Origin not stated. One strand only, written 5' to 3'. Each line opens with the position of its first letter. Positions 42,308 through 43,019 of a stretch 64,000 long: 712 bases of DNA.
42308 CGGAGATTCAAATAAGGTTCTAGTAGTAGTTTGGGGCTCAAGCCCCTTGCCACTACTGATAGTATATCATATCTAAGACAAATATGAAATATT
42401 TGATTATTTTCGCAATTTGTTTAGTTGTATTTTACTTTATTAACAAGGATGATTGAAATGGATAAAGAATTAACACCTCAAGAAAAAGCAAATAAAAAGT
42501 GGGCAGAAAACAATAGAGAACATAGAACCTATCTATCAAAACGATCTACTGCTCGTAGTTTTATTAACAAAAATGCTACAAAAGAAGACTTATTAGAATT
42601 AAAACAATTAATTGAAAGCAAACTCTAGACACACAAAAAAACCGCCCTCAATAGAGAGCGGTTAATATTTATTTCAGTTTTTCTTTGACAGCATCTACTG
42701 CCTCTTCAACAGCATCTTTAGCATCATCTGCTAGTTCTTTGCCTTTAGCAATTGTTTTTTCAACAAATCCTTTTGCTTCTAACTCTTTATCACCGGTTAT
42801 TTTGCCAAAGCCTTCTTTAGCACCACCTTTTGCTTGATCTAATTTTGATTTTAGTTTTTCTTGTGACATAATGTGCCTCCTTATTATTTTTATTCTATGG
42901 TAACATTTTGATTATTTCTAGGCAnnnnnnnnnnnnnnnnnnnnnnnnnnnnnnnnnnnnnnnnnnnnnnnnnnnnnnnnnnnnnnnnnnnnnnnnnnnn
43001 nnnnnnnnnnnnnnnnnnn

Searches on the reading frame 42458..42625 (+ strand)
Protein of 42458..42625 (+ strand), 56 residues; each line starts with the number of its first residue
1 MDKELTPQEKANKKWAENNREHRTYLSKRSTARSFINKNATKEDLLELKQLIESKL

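Call 6: search_protein_families(library=pfam, proteins=[window:42458-42625:+], max_evalue=1)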
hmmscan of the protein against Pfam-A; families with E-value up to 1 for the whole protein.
seq(56 aa): 0 families

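Call 7: search_protein_families(library=ncbifam, proteins=[window:42458-42625:+], max_evalue=1)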
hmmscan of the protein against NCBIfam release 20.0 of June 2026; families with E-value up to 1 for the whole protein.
seq(56 aa): 0 families

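Call 38: search_dna_similar(query=window:42458-42625:+, collection=phages, mode=protein, max_evalue=0.01, max_rows=60, rows=spread)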
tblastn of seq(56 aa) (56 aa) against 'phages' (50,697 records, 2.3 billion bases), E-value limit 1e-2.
Records with a match: 86; places in all: 87; records where one place covers at least 80% of the query: 79.
Best place of each record, by identity: >=99% 20; 95-99% 1; 60-80% 25; <60% 40.
By first word of the organism name: Streptococcus 62; Listeria 15; Lactobacillus 5; Clostridium 4.
By host as written in the record: Listeria monocytogenes 9; Streptococcus thermophilus 7; - 6; Streptococcus equinus MEM7 5; Streptococcus equinus MEM36 3; Streptococcus agalactiae 2; Streptococcus salivarius 57.I 2; Streptococcus thermophilus VA214 2; and 42 more.
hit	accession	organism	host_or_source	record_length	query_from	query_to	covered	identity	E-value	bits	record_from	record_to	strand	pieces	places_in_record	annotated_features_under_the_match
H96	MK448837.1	Streptococcus phage Javan10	Streptococcus agalactiae BE-PW-130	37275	1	56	100%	100.0%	3e-29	112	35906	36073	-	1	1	hypothetical protein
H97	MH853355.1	Streptococcus phage LF1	Streptococcus agalactiae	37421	1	56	100%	100.0%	3e-29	112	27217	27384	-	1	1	hypothetical protein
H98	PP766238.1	Streptococcus phage phiGBSVK-E2_GBSInt8.1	Streptococcus agalactiae JN_AR_GBS159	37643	1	56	100%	100.0%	3e-29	112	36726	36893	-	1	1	hypothetical protein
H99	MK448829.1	Streptococcus phage Javan7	Streptococcus agalactiae A909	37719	1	56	100%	100.0%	3e-29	112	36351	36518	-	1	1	hypothetical protein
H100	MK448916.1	Streptococcus phage Javan36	Streptococcus agalactiae ERR126795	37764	1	56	100%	100.0%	3e-29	112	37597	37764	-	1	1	hypothetical protein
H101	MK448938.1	Streptococcus phage Javan44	Streptococcus agalactiae GB-PW-094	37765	1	56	100%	100.0%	3e-29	112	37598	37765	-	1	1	hypothetical protein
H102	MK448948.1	Streptococcus phage Javan46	Streptococcus agalactiae GB00111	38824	1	56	100%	100.0%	3e-29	112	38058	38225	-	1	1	hypothetical protein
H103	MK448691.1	Streptococcus phage Javan17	Streptococcus agalactiae CCUG_17336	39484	1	56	100%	100.0%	3e-29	112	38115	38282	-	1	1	hypothetical protein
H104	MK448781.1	Streptococcus phage Javan5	Streptococcus agalactiae 2603V_R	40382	1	56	100%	100.0%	3e-29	112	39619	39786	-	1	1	hypothetical protein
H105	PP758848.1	Streptococcus phage phiGBSVK-C_GBSInt4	Streptococcus agalactiae JN_AR_GBS18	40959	1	56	100%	100.0%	3e-29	112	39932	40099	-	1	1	hypothetical protein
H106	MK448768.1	Streptococcus phage Javan47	Streptococcus agalactiae GB00640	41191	1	56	100%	100.0%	3e-29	112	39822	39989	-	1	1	hypothetical protein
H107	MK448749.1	Streptococcus phage Javan39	Streptococcus agalactiae ERR129758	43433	1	56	100%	100.0%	3e-29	112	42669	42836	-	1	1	hypothetical protein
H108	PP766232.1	Streptococcus phage phiGBSVK-E1_GBSInt11.1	Streptococcus agalactiae JN_AR_GBS376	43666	1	56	100%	100.0%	3e-29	112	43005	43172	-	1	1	hypothetical protein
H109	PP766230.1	Streptococcus phage phiGBSVK-E1_GBSInt3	Streptococcus agalactiae JN_AR_GBS78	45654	1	56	100%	100.0%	3e-29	112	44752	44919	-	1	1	hypothetical protein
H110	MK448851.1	Streptococcus phage Javan14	Streptococcus agalactiae BSU451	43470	1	56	100%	96.4%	7e-28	108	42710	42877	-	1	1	hypothetical protein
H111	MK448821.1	Streptococcus phage Javan623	Streptococcus uberis B190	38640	5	56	93%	75.0%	2e-17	79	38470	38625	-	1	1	hypothetical protein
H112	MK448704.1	Streptococcus phage Javan213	Streptococcus equinus Sb05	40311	1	56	100%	64.3%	5e-15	72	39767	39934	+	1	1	hypothetical protein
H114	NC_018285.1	Streptococcus phage YMC-2011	Streptococcus salivarius 57.I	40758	5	52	86%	62.5%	8e-11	60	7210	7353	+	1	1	none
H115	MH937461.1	Streptococcus phage CHPC642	Streptococcus thermophilus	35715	7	52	82%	65.2%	2e-11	61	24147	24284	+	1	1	hypothetical protein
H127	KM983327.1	Clostridium phage phiCT453A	Clostridium tetani ATCC 453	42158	8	52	80%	62.2%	1e-8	54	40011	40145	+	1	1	hypothetical protein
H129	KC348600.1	Streptococcus phage phi5218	Streptococcus suis 5218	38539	8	55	86%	58.0%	6e-9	55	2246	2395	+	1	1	hypothetical protein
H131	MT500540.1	Listeria phage LP-HM00113468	Listeria monocytogenes HM00113468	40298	7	52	82%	58.7%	6e-8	52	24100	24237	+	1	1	hypothetical protein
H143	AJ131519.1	Lactobacillus phage phiadh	Lactobacillus gasseri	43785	1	52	93%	46.2%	4e-6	47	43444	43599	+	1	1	hypothetical protein | attachment site, att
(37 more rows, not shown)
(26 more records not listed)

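Call 39: get_annotated_region(hit=H111, flank=1200)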
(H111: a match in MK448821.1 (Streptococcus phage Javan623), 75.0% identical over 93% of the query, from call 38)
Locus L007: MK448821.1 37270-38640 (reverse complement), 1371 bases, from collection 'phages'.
description: Streptococcus phage Javan623, complete genome.
organism: Streptococcus phage Javan623 (NCBI taxid 2548285)
taxonomy: Viruses; Duplodnaviria; Heunggongvirae; Uroviricota; Caudoviricetes; Trabyvirinae
host: Streptococcus uberis B190; source: -; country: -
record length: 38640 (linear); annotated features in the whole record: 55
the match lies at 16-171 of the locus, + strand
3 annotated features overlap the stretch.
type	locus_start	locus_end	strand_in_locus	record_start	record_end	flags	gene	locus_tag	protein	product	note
CDS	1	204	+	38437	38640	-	-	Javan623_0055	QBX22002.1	hypothetical protein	-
CDS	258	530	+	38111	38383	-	-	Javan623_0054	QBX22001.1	hypothetical protein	-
CDS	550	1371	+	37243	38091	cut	-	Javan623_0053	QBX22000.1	hypothetical protein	-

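Call 40: get_annotated_region(hit=H112, flank=1200)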
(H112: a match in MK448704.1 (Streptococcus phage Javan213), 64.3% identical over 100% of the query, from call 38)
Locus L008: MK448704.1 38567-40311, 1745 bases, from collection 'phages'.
description: Streptococcus phage Javan213, complete genome.
organism: Streptococcus phage Javan213 (NCBI taxid 2548049)
taxonomy: Viruses; Duplodnaviria; Heunggongvirae; Uroviricota; Caudoviricetes
host: Streptococcus equinus Sb05; source: -; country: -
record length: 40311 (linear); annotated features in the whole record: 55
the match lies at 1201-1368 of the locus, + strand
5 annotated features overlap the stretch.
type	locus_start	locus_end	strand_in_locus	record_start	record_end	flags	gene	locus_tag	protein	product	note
CDS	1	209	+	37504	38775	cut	-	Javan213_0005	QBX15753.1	membrane-bound lytic murein transglycosylase D precursor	-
CDS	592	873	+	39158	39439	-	-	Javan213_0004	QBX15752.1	hypothetical protein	-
CDS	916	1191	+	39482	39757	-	-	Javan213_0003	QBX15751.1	hypothetical protein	-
CDS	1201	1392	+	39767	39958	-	-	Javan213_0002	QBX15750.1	hypothetical protein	-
CDS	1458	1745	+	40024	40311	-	-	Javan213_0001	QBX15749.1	hypothetical protein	-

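Call 41: get_annotated_region(hit=H114, flank=1200)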
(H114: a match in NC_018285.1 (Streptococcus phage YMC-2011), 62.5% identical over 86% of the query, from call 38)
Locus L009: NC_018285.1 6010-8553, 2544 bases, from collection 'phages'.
description: Streptococcus phage YMC-2011, complete genome.
organism: Streptococcus phage YMC-2011 (NCBI taxid 1051631)
taxonomy: Viruses; Duplodnaviria; Heunggongvirae; Uroviricota; Caudoviricetes; Aliceevansviridae
host: Streptococcus salivarius 57.I; source: -; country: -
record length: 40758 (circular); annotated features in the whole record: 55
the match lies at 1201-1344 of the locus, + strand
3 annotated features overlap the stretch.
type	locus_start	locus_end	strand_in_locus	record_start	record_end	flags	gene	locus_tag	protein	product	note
CDS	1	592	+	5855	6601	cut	-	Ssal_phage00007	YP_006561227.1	endolysin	-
CDS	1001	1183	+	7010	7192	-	-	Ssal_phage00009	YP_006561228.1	hypothetical protein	-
CDS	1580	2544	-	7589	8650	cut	-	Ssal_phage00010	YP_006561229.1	site-specific integrase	-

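Call 42: get_annotated_region(hit=H115, flank=1200)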
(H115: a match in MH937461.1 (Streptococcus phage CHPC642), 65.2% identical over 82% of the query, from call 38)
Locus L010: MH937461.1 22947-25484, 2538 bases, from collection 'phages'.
description: Streptococcus phage CHPC642, complete genome.
organism: Streptococcus phage CHPC642 (NCBI taxid 2365038)
taxonomy: Viruses; Duplodnaviria; Heunggongvirae; Uroviricota; Caudoviricetes; Aliceevansviridae; Moineauvirus; Moineauvirus CHPC642
host: Streptococcus thermophilus; source: -; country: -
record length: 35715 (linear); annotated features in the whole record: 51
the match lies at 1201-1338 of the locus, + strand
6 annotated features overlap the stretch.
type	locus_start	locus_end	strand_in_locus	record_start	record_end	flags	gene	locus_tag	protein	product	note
CDS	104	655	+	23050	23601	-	-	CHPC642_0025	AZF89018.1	hypothetical protein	-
CDS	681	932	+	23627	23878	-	-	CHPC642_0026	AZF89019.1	hypothetical protein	-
CDS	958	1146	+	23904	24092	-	-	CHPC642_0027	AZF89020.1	hypothetical protein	-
CDS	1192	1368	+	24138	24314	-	-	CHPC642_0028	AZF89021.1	hypothetical protein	-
CDS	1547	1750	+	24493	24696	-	-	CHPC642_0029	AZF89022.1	cro-like protein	-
CDS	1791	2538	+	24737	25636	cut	-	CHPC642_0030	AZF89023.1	hypothetical protein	-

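Call 43: get_annotated_region(hit=H127, flank=1200)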
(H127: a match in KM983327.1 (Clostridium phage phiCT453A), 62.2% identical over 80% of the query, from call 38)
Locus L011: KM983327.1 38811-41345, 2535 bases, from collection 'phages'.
description: Clostridium phage phiCT453A, complete genome.
organism: Clostridium phage phiCT453A (NCBI taxid 1567012)
taxonomy: Viruses; Duplodnaviria; Heunggongvirae; Uroviricota; Caudoviricetes
host: Clostridium tetani ATCC 453; source: -; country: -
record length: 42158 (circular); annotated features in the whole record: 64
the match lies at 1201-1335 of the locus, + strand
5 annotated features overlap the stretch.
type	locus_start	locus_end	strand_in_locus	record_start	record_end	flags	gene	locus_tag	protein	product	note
CDS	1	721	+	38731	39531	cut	-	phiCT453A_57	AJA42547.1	N-acetylmuramoyl-L-alanine amidase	N-acetylmuramoyl-L-alanine amidase, PGRP and lysozyme domain protein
CDS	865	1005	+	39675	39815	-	-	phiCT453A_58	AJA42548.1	hypothetical protein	-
CDS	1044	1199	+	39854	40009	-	-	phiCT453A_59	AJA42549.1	hypothetical protein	-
CDS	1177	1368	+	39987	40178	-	-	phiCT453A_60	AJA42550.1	hypothetical protein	-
CDS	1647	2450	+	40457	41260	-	-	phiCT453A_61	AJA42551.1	hypothetical protein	-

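Call 44: get_annotated_region(hit=H129, flank=1200)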
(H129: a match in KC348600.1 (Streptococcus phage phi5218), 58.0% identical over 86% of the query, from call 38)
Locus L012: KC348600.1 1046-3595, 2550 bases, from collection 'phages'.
description: Streptococcus phage phi5218, complete genome.
organism: Streptococcus phage phi5218 (NCBI taxid 1289597)
taxonomy: Viruses; Duplodnaviria; Heunggongvirae; Uroviricota; Caudoviricetes
host: Streptococcus suis 5218; source: -; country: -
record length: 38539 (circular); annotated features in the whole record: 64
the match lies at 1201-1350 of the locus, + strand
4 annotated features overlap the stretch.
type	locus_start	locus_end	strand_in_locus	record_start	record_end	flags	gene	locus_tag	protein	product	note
CDS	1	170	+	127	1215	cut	-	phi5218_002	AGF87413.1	putative phage integrase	-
CDS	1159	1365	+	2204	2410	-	-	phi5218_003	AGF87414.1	hypothetical protein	-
CDS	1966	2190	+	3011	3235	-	-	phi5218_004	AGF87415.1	hypothetical protein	-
CDS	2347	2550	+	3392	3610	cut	-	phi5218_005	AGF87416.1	hypothetical protein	-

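Call 45: get_annotated_region(hit=H143, flank=1200)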
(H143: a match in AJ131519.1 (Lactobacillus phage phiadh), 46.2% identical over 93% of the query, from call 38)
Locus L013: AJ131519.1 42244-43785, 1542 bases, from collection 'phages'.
description: Lactobacillus bacteriophage phi adh complete genome.
organism: Lactobacillus phage phiadh (NCBI taxid 12417)
taxonomy: Viruses; Duplodnaviria; Heunggongvirae; Uroviricota; Caudoviricetes
host: Lactobacillus gasseri; source: -; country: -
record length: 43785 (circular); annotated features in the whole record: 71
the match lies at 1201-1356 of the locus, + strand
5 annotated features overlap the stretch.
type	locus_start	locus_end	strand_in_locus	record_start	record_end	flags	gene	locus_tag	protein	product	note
misc_feature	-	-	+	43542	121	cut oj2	-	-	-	-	attachment site, att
CDS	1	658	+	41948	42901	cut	lys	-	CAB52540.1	lysin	-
stem_loop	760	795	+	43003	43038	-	-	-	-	-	-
CDS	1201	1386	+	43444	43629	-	-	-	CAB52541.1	hypothetical protein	ORFC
misc_feature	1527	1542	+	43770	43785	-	-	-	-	-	attachment site, core region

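Call 46: get_annotated_region(hit=H131, flank=1200)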
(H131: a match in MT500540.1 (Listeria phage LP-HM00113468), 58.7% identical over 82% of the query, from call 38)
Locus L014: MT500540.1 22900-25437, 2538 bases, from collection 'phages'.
description: Listeria phage LP-HM00113468, complete genome.
organism: Listeria phage LP-HM00113468 (NCBI taxid 2744802)
taxonomy: Viruses; Duplodnaviria; Heunggongvirae; Uroviricota; Caudoviricetes; Trabyvirinae; Slepowronvirus; Slepowronvirus LPHM00113468
host: Listeria monocytogenes HM00113468; source: -; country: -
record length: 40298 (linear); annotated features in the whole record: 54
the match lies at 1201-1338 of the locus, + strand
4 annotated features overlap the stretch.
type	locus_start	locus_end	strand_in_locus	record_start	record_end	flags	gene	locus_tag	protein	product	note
CDS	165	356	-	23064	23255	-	-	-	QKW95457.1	hypothetical protein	-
CDS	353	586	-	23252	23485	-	-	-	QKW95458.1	hypothetical protein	-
CDS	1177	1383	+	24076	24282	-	-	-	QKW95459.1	hypothetical protein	-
CDS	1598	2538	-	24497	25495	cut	-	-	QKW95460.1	hypothetical protein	hypothetical protein StB20like_00057 [Staphylococcus phage StB20-like]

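Call 74: search_protein_families(library=phrogs, proteins=[window:42458-42625:+], max_evalue=1)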
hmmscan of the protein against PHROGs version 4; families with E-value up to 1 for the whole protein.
seq(56 aa): 3 families
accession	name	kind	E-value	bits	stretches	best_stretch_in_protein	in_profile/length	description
phrog_2277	-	unknown function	3.3e-27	95.2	1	1-56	3-58/62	-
phrog_22703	-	unknown function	0.074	14.3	1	8-42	91-125/137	-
phrog_17631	-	unknown function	0.086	13.9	1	33-56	32-55/59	-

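Call 79: find_homologous_proteins(query=window:42458-42625:+, max_evalue=0.001)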
Query seq(56 aa) (56 aa): 29 proteins with E <= 0.001 among 30 candidates.
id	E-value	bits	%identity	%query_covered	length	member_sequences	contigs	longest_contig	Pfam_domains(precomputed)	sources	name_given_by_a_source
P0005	4.2e-27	109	98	100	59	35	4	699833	-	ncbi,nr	ncbi:TPA: hypothetical protein VA125_000207 [Streptococcus agalactiae]|nr:hypothetical protein [Stre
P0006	1.1e-23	99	88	100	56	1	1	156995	-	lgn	-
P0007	1.8e-23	98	89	100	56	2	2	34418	-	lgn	-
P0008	1.2e-20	89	82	100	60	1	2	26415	-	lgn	-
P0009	5.4e-20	87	85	93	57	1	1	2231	-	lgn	-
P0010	7.4e-20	87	80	98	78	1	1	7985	-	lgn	-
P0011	1.4e-19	86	83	93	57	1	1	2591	-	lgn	-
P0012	3.3e-19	85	83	93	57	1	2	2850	-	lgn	-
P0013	3.3e-19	85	83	93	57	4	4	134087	-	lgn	-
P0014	3.6e-19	85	83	93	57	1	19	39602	-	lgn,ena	-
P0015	4.5e-19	84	83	93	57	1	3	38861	-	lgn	-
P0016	6.7e-19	84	83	93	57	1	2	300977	-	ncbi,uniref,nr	ncbi:hypothetical protein [Streptococcus bovimastitidis]|uniref:hypothetical protein n=1 Tax=Strepto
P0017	1.2e-18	83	81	93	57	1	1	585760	-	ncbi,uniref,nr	ncbi:hypothetical protein [Streptococcus uberis]|uniref:hypothetical protein n=1 Tax=Streptococcus u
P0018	2.0e-18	82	81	93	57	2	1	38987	-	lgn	-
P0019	2.3e-18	82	88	86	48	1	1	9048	-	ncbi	-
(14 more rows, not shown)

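Call 83: search_solved_structures(query=A5, max_evalue=10)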
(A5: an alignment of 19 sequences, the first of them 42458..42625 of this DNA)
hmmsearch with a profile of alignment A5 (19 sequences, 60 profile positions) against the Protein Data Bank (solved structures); distinct sequences matched with E-value up to 10: 2.
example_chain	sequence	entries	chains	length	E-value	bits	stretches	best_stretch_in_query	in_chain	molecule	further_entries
8ye6_B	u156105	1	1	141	2.9e-25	91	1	4-56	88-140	A32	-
9os7_A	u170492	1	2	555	1.5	11.8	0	43-57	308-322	Methionine--tRNA ligase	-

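Call 84: search_protein_families(library=padloc, proteins=[window:42458-42625:+], max_evalue=0.01)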
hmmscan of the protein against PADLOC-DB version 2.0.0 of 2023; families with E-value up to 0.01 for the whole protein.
window:42458-42625:+ (56 aa): 0 families

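Call 86: search_solved_structures(query=window:42458-42625:+, max_evalue=1, show_alignments=1)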
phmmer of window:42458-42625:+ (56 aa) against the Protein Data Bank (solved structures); distinct sequences matched with E-value up to 1: 2.
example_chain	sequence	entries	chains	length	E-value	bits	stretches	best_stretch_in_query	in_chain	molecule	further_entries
8ye6_B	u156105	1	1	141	2.4e-17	65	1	6-56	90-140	A32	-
6wa9_L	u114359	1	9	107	0.66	14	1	7-52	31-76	CdsO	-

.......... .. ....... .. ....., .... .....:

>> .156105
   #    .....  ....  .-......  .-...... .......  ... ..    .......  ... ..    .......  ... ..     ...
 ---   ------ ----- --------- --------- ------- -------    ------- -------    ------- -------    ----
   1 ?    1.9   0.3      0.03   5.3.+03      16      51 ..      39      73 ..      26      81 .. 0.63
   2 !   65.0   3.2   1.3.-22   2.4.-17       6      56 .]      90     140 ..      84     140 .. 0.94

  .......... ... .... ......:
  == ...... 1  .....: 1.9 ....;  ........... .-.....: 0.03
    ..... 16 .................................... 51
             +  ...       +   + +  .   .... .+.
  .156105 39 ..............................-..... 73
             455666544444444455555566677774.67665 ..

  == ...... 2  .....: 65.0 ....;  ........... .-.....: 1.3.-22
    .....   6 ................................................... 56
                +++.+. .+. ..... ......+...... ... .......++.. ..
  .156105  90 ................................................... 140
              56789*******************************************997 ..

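Call 94: predict_structure(alignment_id=A5)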
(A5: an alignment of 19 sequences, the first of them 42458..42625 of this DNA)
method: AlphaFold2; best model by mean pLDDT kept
length: 56 residues; sequences in the alignment: 19
mean_pLDDT: 87.6   pTM: 0.51
mean pLDDT of the five models: 87.6, 84.9, 74.5, 71.9, 65.0
residues with pLDDT >= 90: 30; 70-90: 24; 50-70: 1; < 50: 1
segments of 3 or more residues with pLDDT < 50: none
pLDDT, mean of each block of 10 residues (from residue 1): 75 81 89 94 96 93
secondary structure, 60 per line:
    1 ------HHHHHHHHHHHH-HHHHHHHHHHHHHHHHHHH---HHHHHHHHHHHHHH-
elements in order: H7-18 H20-38 H42-55

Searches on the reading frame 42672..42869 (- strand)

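Call 6: search_protein_families(library=pfam, proteins=[window:42672-42869:-], max_evalue=1)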
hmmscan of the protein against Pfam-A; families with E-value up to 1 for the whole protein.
seq(66 aa): 3 families
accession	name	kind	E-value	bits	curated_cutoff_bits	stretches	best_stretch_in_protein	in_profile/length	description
PF05532.17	CsbD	-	4.6e-12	46.1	40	1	4-55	1-52/53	CsbD-like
PF12732.12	YtxH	-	0.015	16.1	37.5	1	3-66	27-71/71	YtxH-like protein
PF17770.6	RNase_J_C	-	0.11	13.9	23.8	1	22-64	25-65/102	Ribonuclease J C-terminal domain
